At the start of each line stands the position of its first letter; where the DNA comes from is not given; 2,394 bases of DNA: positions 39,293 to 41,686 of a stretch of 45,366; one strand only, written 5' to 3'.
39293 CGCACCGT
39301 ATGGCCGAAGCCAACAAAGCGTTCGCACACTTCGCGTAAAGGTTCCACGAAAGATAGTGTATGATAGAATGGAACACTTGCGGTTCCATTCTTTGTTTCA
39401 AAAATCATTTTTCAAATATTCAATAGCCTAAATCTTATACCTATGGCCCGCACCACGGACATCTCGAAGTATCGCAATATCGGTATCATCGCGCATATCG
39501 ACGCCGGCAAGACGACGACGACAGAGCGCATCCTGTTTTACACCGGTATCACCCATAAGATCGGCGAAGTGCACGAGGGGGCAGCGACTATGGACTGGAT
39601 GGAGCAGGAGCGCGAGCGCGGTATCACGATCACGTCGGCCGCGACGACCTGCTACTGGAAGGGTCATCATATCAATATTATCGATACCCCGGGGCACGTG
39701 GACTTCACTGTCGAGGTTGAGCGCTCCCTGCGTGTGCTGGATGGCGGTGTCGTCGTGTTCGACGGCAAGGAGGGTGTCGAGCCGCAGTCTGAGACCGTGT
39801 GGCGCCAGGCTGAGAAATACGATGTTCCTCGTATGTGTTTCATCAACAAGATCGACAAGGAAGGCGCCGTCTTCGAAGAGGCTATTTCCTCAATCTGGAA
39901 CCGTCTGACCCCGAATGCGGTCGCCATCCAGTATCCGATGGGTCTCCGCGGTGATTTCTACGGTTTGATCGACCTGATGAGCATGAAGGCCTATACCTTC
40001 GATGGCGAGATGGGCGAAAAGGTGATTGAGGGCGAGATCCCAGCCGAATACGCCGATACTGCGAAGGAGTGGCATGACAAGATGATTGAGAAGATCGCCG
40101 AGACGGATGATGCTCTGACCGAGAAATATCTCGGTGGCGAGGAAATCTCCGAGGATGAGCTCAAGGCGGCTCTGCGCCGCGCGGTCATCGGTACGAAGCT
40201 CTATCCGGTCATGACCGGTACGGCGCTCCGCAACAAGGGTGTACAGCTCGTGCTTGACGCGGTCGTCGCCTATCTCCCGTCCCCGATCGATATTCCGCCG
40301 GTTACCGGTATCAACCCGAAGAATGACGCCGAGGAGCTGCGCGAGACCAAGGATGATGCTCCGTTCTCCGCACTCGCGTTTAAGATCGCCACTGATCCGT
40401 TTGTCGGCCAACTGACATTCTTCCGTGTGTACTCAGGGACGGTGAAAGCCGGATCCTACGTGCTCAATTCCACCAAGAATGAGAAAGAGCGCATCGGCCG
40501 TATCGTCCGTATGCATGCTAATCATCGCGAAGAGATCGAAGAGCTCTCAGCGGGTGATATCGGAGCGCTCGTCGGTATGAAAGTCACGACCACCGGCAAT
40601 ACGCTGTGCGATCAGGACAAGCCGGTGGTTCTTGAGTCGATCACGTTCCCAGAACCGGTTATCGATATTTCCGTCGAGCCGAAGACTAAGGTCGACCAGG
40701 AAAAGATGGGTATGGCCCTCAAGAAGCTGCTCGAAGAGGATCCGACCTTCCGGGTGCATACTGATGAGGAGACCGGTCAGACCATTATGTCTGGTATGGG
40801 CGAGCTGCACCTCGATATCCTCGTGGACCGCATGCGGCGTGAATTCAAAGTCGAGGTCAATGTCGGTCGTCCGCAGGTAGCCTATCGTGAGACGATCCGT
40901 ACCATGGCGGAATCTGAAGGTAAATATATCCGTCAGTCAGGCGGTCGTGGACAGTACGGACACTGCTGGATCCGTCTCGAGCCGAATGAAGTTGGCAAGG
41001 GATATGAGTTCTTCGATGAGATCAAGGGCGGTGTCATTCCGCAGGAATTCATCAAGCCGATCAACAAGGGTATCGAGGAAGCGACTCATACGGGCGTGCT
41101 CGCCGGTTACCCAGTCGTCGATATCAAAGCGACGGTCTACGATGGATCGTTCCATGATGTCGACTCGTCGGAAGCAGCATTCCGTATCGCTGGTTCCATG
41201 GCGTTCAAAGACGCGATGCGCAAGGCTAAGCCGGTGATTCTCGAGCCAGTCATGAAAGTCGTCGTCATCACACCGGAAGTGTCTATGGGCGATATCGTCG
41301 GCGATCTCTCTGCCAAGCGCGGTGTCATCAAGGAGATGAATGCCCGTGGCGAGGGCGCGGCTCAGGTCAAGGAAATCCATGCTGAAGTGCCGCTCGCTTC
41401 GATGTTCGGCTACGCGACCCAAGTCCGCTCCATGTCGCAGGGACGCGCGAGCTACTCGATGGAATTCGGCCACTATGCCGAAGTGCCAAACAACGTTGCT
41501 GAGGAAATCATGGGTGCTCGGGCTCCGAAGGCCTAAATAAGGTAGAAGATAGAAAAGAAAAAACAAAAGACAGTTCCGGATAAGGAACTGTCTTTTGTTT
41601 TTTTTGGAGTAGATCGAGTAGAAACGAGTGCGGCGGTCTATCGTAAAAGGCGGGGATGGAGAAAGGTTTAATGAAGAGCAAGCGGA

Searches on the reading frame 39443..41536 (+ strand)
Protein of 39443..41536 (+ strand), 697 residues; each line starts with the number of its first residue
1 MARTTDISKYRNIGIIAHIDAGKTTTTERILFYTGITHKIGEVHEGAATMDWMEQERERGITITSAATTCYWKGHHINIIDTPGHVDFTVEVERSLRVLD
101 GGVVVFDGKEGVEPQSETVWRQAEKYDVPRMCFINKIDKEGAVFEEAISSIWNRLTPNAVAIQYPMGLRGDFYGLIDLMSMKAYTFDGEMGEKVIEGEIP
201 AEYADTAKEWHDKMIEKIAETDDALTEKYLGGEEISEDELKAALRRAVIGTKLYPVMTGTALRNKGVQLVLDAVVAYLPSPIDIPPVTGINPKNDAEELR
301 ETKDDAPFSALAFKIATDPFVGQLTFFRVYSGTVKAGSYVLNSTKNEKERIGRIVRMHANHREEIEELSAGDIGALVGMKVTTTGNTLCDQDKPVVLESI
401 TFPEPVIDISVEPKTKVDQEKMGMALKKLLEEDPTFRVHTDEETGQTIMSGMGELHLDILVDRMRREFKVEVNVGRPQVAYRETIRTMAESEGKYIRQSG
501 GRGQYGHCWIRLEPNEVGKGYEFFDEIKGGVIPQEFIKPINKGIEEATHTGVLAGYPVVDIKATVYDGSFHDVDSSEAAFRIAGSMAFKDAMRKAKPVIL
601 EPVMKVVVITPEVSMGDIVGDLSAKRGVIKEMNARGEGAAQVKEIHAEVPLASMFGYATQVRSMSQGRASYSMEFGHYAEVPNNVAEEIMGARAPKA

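Call 40: search_protein_families(library=pfam, proteins=[window:39443-41536:+], max_evalue=0.0001)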
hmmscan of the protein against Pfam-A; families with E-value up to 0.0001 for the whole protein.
window:39443-41536:+ (697 aa): 7 families
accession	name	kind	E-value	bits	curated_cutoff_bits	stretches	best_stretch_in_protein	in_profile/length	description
PF00009.33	GTP_EFTU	-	4e-63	212.8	26.5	1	9-280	2-188/188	Elongation factor Tu GTP binding domain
PF03764.24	EFG_IV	-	1.6e-48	163.9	24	1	477-596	1-121/121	Elongation factor G, domain IV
PF14492.12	EFG_III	-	5.7e-35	119.7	27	1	402-475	1-74/75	Elongation Factor G, domain III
PF00679.30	EFG_C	-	4.1e-27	94.5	27.9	1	599-688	2-88/89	Elongation factor G C-terminus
PF22042.2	EF-G_D2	-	2.1e-18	66.6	27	1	307-390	1-83/84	Elongation factor G domain 2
PF03144.31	GTP_EFTU_D2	-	1e-17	64.8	30.3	1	322-389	1-73/73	Elongation factor Tu domain 2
PF16658.11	RF3_C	-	2.8e-06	27.6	40.1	1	411-488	15-92/132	Class II release factor RF3, C-terminal domain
